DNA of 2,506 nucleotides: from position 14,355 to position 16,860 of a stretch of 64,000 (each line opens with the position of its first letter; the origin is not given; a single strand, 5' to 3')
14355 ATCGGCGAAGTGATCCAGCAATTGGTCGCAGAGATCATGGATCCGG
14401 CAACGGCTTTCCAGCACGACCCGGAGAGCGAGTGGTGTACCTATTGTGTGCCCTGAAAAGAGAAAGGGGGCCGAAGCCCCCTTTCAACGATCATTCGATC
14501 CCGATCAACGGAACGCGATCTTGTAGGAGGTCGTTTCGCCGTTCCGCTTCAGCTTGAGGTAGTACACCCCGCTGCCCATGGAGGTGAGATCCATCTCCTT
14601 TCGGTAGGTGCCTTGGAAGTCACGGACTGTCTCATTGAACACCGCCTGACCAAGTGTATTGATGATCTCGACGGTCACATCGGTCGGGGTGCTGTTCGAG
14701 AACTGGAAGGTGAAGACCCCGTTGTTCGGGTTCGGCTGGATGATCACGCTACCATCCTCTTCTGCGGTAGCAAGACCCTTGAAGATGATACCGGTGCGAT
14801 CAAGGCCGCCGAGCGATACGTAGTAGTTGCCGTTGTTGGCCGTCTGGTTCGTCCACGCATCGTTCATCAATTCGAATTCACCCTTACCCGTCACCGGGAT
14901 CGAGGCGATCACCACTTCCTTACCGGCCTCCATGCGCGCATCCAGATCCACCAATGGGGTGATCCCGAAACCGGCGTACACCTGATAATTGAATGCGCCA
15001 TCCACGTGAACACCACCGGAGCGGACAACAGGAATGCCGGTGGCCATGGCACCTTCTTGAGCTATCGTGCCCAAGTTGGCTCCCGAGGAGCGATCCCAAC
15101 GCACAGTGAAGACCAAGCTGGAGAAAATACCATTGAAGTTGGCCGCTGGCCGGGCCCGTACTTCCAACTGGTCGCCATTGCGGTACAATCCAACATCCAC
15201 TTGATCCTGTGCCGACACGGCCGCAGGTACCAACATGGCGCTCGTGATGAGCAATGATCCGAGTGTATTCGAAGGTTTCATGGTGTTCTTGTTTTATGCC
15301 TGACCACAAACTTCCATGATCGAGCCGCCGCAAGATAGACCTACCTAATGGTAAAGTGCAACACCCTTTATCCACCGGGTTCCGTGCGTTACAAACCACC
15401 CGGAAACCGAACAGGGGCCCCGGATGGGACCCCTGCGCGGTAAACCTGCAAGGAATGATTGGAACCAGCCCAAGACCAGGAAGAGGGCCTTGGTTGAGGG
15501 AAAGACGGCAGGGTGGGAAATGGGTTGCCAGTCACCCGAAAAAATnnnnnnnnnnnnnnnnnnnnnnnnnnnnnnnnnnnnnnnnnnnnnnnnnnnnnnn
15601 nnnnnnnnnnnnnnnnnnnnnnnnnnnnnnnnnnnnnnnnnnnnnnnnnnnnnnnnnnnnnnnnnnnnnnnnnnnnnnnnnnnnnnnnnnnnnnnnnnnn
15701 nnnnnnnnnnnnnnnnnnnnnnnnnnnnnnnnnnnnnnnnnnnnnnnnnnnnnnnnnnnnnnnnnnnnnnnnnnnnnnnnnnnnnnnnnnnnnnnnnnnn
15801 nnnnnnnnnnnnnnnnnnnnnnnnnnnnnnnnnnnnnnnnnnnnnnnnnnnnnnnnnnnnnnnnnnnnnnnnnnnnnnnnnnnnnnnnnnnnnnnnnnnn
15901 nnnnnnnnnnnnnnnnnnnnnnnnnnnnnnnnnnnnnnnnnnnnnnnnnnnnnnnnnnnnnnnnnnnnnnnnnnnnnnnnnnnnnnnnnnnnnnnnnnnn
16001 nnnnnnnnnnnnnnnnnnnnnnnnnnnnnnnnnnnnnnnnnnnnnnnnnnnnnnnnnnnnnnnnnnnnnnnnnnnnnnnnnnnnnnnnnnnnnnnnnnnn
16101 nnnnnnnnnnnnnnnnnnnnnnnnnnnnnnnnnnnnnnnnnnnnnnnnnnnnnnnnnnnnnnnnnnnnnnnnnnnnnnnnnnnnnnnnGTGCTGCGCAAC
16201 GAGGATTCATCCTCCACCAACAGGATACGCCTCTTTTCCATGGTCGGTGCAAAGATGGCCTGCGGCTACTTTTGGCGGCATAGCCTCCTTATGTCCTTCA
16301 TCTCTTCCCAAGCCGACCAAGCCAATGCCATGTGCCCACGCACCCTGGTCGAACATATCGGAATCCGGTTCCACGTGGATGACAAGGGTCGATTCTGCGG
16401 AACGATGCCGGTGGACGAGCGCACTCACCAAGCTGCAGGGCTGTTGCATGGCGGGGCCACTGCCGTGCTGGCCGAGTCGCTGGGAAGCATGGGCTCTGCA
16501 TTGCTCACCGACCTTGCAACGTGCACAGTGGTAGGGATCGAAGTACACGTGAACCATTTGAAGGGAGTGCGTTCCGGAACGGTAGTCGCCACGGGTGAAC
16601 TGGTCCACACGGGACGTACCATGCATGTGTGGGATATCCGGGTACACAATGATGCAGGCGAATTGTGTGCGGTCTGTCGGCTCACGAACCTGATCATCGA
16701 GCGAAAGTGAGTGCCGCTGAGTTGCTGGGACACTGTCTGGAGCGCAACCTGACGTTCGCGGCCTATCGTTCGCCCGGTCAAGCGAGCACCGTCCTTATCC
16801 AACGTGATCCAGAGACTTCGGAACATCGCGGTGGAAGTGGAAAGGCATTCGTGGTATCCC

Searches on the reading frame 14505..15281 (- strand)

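Call 53: search_protein_families(library=pfam, proteins=[window:14505-15281:-], max_evalue=0.001)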
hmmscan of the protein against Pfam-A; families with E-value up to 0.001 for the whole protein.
window:14505-15281:- (258 aa): 3 families
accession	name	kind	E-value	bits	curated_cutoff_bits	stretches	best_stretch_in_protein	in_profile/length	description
PF18962.6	Por_Secre_tail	-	9.4e-12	45.5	27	1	183-255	3-73/75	Secretion system C-terminal sorting domain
PF11589.14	DUF3244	-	0.00064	20.1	25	0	196-253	36-92/96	Domain of unknown function (DUF3244)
PF13585.12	CHU_C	-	0.00087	19.8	27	1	186-250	14-77/86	CHU_C Type IX secretion signal domain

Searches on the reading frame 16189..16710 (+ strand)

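Call 53: search_protein_families(library=pfam, proteins=[window:16189-16710:+], max_evalue=0.001)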
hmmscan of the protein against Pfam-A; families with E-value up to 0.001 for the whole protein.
window:16189-16710:+ (173 aa): 1 family
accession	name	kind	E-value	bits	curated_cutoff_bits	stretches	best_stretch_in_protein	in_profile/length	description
PF03061.28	4HBT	-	1.4e-15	57.8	20.6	1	84-161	2-79/79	Thioesterase superfamily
